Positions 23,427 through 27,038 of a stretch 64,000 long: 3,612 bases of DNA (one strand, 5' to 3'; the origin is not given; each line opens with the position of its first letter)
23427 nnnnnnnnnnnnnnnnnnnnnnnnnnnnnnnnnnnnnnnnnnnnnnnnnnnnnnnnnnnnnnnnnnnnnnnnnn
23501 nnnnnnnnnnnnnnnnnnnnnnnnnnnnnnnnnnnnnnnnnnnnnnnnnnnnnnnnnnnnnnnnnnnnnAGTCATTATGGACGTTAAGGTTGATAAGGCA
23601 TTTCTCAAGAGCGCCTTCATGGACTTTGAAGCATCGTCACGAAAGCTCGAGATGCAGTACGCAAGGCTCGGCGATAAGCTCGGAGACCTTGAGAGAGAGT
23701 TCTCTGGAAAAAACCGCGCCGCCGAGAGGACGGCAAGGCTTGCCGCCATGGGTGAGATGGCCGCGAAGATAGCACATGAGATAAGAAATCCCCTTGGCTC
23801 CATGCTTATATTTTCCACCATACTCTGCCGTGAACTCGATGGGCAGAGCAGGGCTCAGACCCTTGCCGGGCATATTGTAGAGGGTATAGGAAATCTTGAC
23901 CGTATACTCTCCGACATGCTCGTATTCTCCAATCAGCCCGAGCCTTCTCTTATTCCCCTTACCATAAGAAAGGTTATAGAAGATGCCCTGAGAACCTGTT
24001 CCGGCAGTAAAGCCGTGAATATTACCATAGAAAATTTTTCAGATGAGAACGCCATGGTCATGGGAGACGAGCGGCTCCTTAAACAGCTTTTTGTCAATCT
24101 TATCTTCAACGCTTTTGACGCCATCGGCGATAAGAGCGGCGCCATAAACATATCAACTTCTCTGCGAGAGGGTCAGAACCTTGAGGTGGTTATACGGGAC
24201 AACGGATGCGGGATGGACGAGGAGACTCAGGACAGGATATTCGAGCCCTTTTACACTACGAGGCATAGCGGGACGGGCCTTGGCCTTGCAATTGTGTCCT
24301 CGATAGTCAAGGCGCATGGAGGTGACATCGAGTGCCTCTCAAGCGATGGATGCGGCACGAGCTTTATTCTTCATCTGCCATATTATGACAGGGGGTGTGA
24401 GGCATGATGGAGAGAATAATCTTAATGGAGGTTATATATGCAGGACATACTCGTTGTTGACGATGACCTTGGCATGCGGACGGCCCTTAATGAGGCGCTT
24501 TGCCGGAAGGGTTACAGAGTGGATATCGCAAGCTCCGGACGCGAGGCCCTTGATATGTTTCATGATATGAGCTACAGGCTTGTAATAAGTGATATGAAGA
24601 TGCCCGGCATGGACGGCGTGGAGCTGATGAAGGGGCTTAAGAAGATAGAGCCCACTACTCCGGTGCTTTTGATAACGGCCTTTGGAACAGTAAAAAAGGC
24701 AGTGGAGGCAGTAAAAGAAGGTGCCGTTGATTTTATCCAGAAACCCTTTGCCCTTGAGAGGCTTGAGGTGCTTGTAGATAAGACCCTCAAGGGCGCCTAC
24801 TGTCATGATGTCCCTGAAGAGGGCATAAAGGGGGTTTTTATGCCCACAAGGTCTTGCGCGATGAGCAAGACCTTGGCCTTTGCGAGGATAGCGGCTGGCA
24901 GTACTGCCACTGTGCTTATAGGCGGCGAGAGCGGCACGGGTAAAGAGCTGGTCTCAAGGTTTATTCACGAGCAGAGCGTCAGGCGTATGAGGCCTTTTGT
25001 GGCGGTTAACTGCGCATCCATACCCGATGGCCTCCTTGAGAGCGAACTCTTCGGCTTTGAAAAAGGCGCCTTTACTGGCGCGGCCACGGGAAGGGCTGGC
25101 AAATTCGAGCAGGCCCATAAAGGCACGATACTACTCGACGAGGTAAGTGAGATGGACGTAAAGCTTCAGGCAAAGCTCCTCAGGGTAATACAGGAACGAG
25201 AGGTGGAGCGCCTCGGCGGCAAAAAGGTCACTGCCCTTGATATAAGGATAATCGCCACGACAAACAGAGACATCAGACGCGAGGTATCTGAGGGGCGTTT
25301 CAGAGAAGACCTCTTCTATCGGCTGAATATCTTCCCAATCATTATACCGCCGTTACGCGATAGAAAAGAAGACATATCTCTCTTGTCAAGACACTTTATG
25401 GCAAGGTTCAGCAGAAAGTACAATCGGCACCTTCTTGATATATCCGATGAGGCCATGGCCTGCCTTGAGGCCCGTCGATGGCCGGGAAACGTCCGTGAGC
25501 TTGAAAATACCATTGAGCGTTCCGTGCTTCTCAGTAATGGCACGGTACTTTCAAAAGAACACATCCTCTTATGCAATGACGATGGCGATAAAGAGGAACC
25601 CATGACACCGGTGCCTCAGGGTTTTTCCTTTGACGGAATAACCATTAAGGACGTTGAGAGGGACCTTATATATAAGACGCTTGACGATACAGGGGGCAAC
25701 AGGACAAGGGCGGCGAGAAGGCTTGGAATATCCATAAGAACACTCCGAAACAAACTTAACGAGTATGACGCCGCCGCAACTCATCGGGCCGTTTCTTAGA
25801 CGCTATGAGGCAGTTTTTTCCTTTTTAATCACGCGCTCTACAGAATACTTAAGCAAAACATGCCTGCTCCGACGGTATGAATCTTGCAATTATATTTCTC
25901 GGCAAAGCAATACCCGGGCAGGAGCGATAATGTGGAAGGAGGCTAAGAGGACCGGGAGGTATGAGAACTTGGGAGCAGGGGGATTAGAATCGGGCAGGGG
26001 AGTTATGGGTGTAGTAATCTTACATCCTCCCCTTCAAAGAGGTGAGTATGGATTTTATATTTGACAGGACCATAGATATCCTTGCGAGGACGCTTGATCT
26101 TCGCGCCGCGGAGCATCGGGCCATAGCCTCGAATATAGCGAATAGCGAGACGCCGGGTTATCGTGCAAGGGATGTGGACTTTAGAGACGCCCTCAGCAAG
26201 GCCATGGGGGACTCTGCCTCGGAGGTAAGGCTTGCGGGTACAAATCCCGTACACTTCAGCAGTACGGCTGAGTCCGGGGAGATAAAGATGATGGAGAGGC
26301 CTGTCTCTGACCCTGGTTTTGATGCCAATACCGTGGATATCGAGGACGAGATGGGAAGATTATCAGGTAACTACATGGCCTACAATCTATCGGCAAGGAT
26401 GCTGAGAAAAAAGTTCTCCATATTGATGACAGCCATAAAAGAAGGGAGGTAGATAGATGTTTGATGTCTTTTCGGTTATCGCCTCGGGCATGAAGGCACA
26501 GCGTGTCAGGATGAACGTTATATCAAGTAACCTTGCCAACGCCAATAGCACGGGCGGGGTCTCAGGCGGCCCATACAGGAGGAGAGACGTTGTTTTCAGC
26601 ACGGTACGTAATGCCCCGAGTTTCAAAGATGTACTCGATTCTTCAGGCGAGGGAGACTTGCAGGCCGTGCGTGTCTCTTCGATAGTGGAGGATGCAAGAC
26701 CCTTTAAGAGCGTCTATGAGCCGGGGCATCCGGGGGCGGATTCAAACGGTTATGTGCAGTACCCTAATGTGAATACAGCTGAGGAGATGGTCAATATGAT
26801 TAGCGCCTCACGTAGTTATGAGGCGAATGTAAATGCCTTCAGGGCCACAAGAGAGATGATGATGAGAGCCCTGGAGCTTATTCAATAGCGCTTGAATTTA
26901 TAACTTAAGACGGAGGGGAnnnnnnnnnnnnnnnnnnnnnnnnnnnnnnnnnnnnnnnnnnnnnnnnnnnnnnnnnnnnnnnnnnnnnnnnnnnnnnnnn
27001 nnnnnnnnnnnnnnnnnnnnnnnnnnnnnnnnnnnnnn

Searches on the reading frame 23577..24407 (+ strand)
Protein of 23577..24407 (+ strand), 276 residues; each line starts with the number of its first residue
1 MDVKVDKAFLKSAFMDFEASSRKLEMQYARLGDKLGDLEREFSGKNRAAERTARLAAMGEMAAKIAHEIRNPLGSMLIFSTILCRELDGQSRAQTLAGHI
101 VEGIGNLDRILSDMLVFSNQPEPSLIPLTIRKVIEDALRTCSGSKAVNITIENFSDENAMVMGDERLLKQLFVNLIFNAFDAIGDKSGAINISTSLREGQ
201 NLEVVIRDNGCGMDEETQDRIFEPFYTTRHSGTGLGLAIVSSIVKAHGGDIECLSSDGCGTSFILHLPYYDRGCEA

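Call 5: search_protein_families(library=pfam, proteins=[window:23577-24407:+], max_evalue=0.01)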
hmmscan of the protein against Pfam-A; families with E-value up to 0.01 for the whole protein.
window:23577-24407:+ (276 aa): 4 families
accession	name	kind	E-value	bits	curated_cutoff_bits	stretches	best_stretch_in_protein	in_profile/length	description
PF02518.31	HATPase_c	-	1.5e-27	96.7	26.4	1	163-269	1-109/111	Histidine kinase-, DNA gyrase B-, and HSP90-like ATPase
PF00512.31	HisKA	-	1.7e-09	38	26.9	1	58-119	2-62/66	His Kinase A (phospho-acceptor) domain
PF13589.12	HATPase_c_3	-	9.4e-05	22.9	25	1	173-222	8-54/137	Histidine kinase-, DNA gyrase B-, and HSP90-like ATPase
PF14501.12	HATPase_c_5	-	0.0009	19.6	22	1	170-257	8-92/102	GHKL domain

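Call 6: search_protein_families(library=ncbifam, proteins=[window:23577-24407:+], max_evalue=0.01)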
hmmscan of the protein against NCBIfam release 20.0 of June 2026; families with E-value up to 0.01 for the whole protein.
window:23577-24407:+ (276 aa): 87 families (the best 25 are shown)
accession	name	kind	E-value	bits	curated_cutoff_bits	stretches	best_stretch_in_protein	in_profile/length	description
NF008468.0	PRK11360.1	equivalog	6.7e-59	199.8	646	1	47-270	385-609/616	two-component system sensor histidine kinase AtoS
NF007688.0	PRK10364.1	equivalog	9e-46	156.6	479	1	47-269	229-451/460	two-component system sensor histidine kinase ZraS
NF010411.0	PRK13837.1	equivalog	1.8e-39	135.4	647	1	47-270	439-676/828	two-component system VirA-like sensor kinase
NF052574.1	HisKinEspCMyxo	equivalog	2.3e-36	125.3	1200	1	45-268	407-636/785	serine histidine kinase EspC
NF046044.1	PnpS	equivalog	7.7e-33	114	400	1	61-268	173-390/390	two-component system histidine kinase PnpS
NF041947.1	LuxQ_Vibrio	equivalog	1.3e-28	99.4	1200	1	45-269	461-696/843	quorum-sensing autoinducer 2 sensor kinase/phosphatase LuxQ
NF052573.1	HisKinEspAMyxo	equivalog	2.5e-28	98.6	1400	1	53-269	379-611/755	serine histidine kinase EspA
TIGR02956.1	TMAO_torS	equivalog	7.5e-27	93.8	676.5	1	57-269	463-682/967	TMAO reductase system sensor histidine kinase/response regulator TorS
NF049962.1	HisKinFlgSCampy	equivalog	1.8e-26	92.9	600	1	50-252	124-324/338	fla regulon two-component system sensor histidine kinase FlgS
TIGR02966.1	phoR_proteo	equivalog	2.5e-26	92.5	334.2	1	60-266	116-332/333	phosphate regulon sensor histidine kinase PhoR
NF053867.1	SprKinKinDBac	equivalog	3.3e-26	91.8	775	1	45-269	273-497/500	sporulation kinase KinD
NF047497.1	HK_LIC_12097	equivalog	1.3e-25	89.9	500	1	33-268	126-365/367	LIC_12097 family sensor histidine kinase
NF011874.0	PRK15347.1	equivalog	1.3e-25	89.6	852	1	24-270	366-615/921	two component system sensor kinase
NF047466.1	hybrid_RR_LvrB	exception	1.5e-25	90.2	500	1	52-269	146-376/377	hybrid histidine kinase/response regulator LvrB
NF041777.1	sens_FixL_Rhizob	equivalog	2.4e-25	89.2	850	1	53-269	257-481/485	sensor protein FixL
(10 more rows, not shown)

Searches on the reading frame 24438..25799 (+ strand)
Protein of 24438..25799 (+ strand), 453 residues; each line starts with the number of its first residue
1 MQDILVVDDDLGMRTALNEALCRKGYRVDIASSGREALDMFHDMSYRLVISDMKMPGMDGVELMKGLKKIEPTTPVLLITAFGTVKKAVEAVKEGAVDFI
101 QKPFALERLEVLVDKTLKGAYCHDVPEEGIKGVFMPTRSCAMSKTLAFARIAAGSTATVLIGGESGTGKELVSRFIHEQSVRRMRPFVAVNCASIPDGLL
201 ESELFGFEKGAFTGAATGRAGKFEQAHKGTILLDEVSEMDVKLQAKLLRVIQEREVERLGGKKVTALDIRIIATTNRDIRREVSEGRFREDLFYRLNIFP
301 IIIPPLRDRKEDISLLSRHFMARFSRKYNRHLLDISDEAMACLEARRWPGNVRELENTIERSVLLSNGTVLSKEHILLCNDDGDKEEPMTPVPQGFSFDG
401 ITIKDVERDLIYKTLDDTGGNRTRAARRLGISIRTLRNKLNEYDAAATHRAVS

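Call 5: search_protein_families(library=pfam, proteins=[window:24438-25799:+], max_evalue=0.01)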
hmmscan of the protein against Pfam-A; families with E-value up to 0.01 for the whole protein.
window:24438-25799:+ (453 aa): 13 families
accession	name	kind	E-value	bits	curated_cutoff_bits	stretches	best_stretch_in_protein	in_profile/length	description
PF00158.32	Sigma54_activat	-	2.8e-66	222.8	20.2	1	138-301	4-167/168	Sigma-54 interaction domain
PF00072.30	Response_reg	-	9.3e-30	103.5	30.2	1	4-111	1-108/111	Response regulator receiver domain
PF25601.1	AAA_lid_14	-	3.8e-24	84.7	27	1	307-376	1-70/87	AAA+ ATPase lid domain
PF14532.12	Sigma54_activ_2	-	1.7e-19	70.8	25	1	151-306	16-138/138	Sigma-54 interaction domain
PF02954.25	HTH_8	-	9.2e-16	57.7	22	1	403-443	2-42/42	Bacterial regulatory protein, Fis family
PF07728.20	AAA_5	-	8.4e-06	26.3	22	1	159-279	2-125/139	AAA domain (dynein-related subfamily)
PF07724.20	AAA_2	-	5e-05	23.8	27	1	157-286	4-134/166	AAA domain (Cdc48 subfamily)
PF23198.2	PDE8A_N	-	9.5e-05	22.8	29.6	1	13-91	22-98/147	PDE8A-like, N-terminal domain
PF13191.12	AAA_16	-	0.0022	18.9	32.6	1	147-195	15-63/167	AAA ATPase domain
PF01078.27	Mg_chelatase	-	0.0022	17.9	20.3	0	214-256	93-135/207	Magnesium chelatase, subunit ChlI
PF13245.12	AAA_19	-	0.0026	18.4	25.1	0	222-254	85-117/134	AAA domain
PF18024.7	HTH_50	-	0.0031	17.6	27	1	403-444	8-48/50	Helix-turn-helix domain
PF13556.12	HTH_30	-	0.0036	17.5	27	1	417-441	10-34/59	PucR C-terminal helix-turn-helix domain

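Call 6: search_protein_families(library=ncbifam, proteins=[window:24438-25799:+], max_evalue=0.01)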
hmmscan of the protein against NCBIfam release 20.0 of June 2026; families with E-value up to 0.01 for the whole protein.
window:24438-25799:+ (453 aa): 122 families (the best 25 are shown)
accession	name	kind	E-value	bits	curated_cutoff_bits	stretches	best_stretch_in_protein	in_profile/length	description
NF008469.0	PRK11361.1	equivalog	2.8e-140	468.1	714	1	2-445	5-456/461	acetoacetate metabolism transcriptional regulator AtoC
NF050807.1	TransRegFlbDCaul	equivalog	6.3e-123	411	750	1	23-446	22-441/454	sigma-54-dependent transcriptional regulator FlbD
NF007689.0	PRK10365.1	equivalog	5.7e-122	407.7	760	1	3-440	7-439/441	sigma-54-dependent response regulator transcription factor ZraR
TIGR01818.1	ntrC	equivalog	2e-118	396.2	558.6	2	4-371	1-372/463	nitrogen regulation protein NR(I)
TIGR02915.1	PEP_resp_reg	equivalog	9.6e-114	380.6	502.6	1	4-444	1-443/445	PEP-CTERM-box response regulator transcription factor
TIGR01817.1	nifA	equivalog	1.4e-106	357.4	528.85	1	138-391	201-453/534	nif-specific transcriptional activator NifA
NF041946.1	LuxO_transreg_Vib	equivalog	8e-104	348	800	1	18-373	13-373/463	quorum-sensing sigma-54 dependent transcriptional regulator LuxO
NF011695.0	PRK15115.1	equivalog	5.3e-103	345.2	763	1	3-432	8-425/445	two-component system response regulator GlrR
NF051870.1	NAssimRespRegNtrX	equivalog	1.2e-101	340.9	600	1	1-441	1-448/452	nitrogen assimilation response regulator NtrX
NF049963.1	RespRegFlgRCampy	domain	3.6e-101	339.1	750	1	4-444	3-428/429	fla regulon two-component system response regulator FlgR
NF041552.1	TF_PrdR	equivalog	3e-100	336.2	795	1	138-444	272-577/577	sigma-54 dependent transcriptional regulator PrdR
NF003451.0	PRK05022.1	equivalog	1e-95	321.4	476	1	131-434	188-499/512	nitric oxide reductase transcriptional regulator NorR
NF008176.1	PRK10923.1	equivalog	1.5e-95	320.5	620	1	4-365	6-370/469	nitrogen regulation protein NR(I)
NF041906.1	V4R_TF_MobR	exception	2.6e-93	313.4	999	1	138-441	237-542/544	phenol degradation transcriptional regulator MobR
NF011958.0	PRK15429.1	equivalog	1.4e-89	301.6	830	1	137-441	383-682/692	formate hydrogenlyase transcriptional activator FlhA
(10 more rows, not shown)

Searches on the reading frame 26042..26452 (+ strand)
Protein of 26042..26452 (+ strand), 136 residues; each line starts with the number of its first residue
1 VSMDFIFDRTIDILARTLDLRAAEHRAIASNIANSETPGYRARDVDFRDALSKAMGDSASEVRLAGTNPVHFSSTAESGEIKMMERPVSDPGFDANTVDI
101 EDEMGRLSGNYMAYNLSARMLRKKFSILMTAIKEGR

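Call 5: search_protein_families(library=pfam, proteins=[window:26042-26452:+], max_evalue=0.01)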
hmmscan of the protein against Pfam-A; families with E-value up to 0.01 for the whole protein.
window:26042-26452:+ (136 aa): 1 family
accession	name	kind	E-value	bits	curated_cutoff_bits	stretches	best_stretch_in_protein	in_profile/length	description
PF00460.25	Flg_bb_rod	-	0.00013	22.3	20.7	1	14-41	4-31/31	Flagella basal body rod protein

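Call 6: search_protein_families(library=ncbifam, proteins=[window:26042-26452:+], max_evalue=0.01)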
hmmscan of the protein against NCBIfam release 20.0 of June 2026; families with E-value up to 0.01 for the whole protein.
window:26042-26452:+ (136 aa): 23 families
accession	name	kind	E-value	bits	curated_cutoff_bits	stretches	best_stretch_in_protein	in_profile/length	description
TIGR01396.1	FlgB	equivalog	4.1e-28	98.2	59.05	1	7-133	1-131/131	flagellar basal body rod protein FlgB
NF009264.0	PRK12621.1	equivalog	7.7e-19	68.4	163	1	3-135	1-134/136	flagellar basal body rod protein FlgB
NF009328.0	PRK12685.1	equivalog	1.5e-18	67.3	169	1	5-133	3-114/116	flagellar basal body rod protein FlgB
NF009263.0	PRK12620.1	equivalog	6.7e-16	58.5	158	1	9-133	7-131/133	flagellar basal body rod protein FlgB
NF009266.0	PRK12623.1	equivalog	3.1e-15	56.3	144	1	10-132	12-130/133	flagellar basal body rod protein FlgB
NF004654.1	PRK06004.1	equivalog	6.8e-15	56.1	142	1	22-133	10-125/126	flagellar basal body rod protein FlgB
NF009262.0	PRK12619.1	equivalog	1.4e-13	51.4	183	1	7-133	5-128/130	flagellar basal body rod protein FlgB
NF004653.1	PRK06003.1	equivalog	9.7e-13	48.6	153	1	19-133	15-125/126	flagellar basal body rod protein FlgB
NF009270.0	PRK12627.1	equivalog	2.9e-12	47.1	128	1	22-132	18-125/128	FlgB family protein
NF009265.0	PRK12622.1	equivalog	1.7e-11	44.4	145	1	6-126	3-128/135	flagellar basal body rod protein FlgB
NF005280.0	PRK06797.1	equivalog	4.6e-10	40.2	106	1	22-130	16-131/135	flagellar basal body rod protein FlgB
NF005527.0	PRK07182.1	equivalog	4.8e-08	33.2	211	1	5-54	3-52/148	flagellar basal body rod protein FlgB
TIGR03506.1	FlgEFG_subfam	subfamily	1.8e-07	31.2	70.25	1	26-67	18-62/351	flagellar hook-basal body complex protein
NF009275.1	PRK12632.1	equivalog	1.9e-06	28.3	170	1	8-63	5-58/130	flagellar basal body rod protein FlgC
NF009267.0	PRK12624.1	equivalog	3.3e-06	27.7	241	1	7-126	7-134/143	flagellar basal body rod protein FlgB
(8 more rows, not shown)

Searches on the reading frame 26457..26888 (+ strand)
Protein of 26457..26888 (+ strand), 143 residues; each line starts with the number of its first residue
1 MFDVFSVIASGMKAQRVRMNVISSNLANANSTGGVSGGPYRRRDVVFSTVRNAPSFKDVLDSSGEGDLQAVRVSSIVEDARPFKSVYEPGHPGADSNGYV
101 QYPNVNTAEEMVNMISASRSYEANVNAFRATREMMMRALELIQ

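Call 5: search_protein_families(library=pfam, proteins=[window:26457-26888:+], max_evalue=0.01)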
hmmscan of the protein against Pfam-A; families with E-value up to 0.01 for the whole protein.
window:26457-26888:+ (143 aa): 2 families
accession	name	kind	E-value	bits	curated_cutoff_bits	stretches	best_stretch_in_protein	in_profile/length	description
PF06429.18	Flg_bbr_C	-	4.2e-15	55.4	23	1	97-141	2-46/46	Flagellar basal body rod FlgEFG protein C-terminal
PF00460.25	Flg_bb_rod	-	4.9e-09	36.4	20.7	1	9-33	5-29/31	Flagella basal body rod protein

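Call 6: search_protein_families(library=ncbifam, proteins=[window:26457-26888:+], max_evalue=0.01)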
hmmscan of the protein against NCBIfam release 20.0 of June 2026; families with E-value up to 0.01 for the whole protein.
window:26457-26888:+ (143 aa): 26 families (the best 25 are shown)
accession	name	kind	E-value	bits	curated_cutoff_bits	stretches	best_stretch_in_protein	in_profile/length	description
TIGR01395.1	FlgC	equivalog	3e-52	176.5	102.1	1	2-143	1-137/137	flagellar basal body rod protein FlgC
NF009275.1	PRK12632.1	equivalog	2.4e-22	79.7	170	1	5-142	8-128/130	flagellar basal body rod protein FlgC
TIGR02488.1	flgG_G_neg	equivalog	3.9e-15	56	252.75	2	96-137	213-254/259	flagellar basal-body rod protein FlgG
TIGR03506.1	FlgEFG_subfam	subfamily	8.3e-15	55.3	70.25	2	4-58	2-50/351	flagellar hook-basal body complex protein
NF009456.0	PRK12816.1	equivalog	3.7e-12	46.5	416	2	96-141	217-262/264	flagellar basal body rod protein FlgG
NF004243.1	PRK05682.2-2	equivalog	5.8e-11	42.1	801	2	98-137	375-414/420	flagellar hook protein FlgE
TIGR02492.1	flgK_ends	equivalog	7.3e-09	35.4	170.75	2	5-52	3-44/437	flagellar hook-associated protein FlgK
NF005286.1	PRK06803.1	equivalog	1.7e-08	34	467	1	90-139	350-398/402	flagellar hook protein FlgE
TIGR02490.1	flgF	equivalog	6.4e-08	32.4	178.5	1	8-53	4-43/218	flagellar basal-body rod protein FlgF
NF004238.1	PRK05682.1-1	equivalog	9.7e-08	31.7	400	1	86-135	358-407/414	flagellar hook protein FlgE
NF009280.2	PRK12640.1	subfamily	1.7e-07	31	210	1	97-142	198-243/246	flagellar basal body rod protein FlgF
NF004241.1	PRK05682.1-5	equivalog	2.5e-07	30.2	469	1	5-47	6-41/446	flagellar hook protein FlgE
NF009282.1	PRK12642.1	equivalog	3.9e-07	29.6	242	1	69-138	166-233/239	flagellar basal-body rod protein FlgF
NF009278.1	PRK12636.1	equivalog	1.2e-06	28.2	350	0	93-135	213-255/263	flagellar basal body rod protein FlgG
TIGR01396.1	FlgB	equivalog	4e-06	27.1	59.05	1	7-140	7-131/131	flagellar basal body rod protein FlgB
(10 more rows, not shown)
